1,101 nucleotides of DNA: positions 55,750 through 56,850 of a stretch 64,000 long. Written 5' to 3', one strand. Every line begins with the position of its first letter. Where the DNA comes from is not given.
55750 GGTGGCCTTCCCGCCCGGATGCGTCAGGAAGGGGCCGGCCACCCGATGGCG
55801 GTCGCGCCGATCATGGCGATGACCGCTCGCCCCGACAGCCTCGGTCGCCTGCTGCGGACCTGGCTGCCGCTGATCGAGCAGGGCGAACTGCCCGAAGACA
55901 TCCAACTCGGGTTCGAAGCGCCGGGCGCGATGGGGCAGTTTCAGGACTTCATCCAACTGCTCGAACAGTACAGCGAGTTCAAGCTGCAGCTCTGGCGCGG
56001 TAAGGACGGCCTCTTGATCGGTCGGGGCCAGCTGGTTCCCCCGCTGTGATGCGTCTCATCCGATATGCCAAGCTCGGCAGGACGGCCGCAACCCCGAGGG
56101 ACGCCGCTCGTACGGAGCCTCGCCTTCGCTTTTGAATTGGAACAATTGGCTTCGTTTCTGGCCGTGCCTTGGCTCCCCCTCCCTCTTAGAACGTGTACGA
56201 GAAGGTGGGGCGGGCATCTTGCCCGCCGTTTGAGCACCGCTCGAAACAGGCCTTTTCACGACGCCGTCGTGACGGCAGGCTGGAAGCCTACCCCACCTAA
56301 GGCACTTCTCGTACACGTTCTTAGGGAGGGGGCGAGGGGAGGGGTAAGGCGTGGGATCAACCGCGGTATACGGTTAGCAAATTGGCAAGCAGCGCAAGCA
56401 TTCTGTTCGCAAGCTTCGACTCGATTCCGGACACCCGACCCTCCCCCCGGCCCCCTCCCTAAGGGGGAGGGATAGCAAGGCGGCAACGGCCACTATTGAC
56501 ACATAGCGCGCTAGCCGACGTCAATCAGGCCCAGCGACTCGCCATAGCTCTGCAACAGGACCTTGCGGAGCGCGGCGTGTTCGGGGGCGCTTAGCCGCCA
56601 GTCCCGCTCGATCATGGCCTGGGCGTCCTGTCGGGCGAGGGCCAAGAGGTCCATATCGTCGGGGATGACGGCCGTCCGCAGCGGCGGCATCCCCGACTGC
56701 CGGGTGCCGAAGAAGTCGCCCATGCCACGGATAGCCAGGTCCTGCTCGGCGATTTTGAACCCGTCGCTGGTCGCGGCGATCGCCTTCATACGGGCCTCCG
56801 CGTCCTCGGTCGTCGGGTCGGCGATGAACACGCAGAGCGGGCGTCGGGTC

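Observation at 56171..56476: Three-layer nested repeat: REP doublet inside a TTA-targeting MITE inside a palindromic repeat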

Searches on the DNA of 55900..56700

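Call 12: search_rna_families(source=window, start=55900, end=56700, threshold=evalue, max_evalue=10)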
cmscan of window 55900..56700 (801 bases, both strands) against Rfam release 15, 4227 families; matches with E-value up to 10: 21.
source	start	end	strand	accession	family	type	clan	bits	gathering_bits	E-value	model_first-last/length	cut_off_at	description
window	56319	56464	-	RF03349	mir-3151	Gene; miRNA;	-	38.8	83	5.6e-05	1-85/85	no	mir-3151 microRNA precursor family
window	56320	56463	-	RF04159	MIR1437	Gene; miRNA;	-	27.6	168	0.018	1-192/192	no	MIR1437 microRNA precursor family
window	56319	56464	+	RF03349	mir-3151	Gene; miRNA;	-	24.4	83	0.13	1-85/85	no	mir-3151 microRNA precursor family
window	56327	56456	-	RF00942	mir-1224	Gene; miRNA;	-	23.2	105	0.14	1-86/86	no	mir-1224 microRNA precursor family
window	56324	56457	-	RF03778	mir-483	Gene; miRNA;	-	22.7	60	0.13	1-75/75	no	mir-483 microRNA precursor family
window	56325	56457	-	RF03964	mir-H1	Gene; miRNA;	-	20.3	97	1.4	1-85/85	no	mir-H1 microRNA precursor family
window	56328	56455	-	RF00879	mir-615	Gene; miRNA;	-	20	90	1.6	1-85/85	no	mir-615 microRNA precursor family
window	56327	56455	-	RF03493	mir-1281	Gene; miRNA;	-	19.6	70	1.9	1-54/54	no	mir-1281 microRNA precursor family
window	56320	56463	-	RF04119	MIR1858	Gene; miRNA;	-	18.8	137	2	40-164/197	no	MIR1858 microRNA precursor family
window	56322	56461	+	RF04159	MIR1437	Gene; miRNA;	-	18.5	168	1.8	1-192/192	no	MIR1437 microRNA precursor family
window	56326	56457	+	RF03778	mir-483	Gene; miRNA;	-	17.5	60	2.4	1-75/75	no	mir-483 microRNA precursor family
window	56323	56460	-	RF00802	mir-207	Gene; miRNA;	-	17.2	88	3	1-78/78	no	mir-207 microRNA precursor family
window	56320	56463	+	RF04119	MIR1858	Gene; miRNA;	-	17.1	137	4.7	40-164/197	no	MIR1858 microRNA precursor family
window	56322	56459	-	RF03192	mir-6794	Gene; miRNA;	-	16.7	74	3.8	1-62/62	no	mir-6794 microRNA precursor family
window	56326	56457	+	RF03964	mir-H1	Gene; miRNA;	-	16.7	97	9.2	1-85/85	no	mir-H1 microRNA precursor family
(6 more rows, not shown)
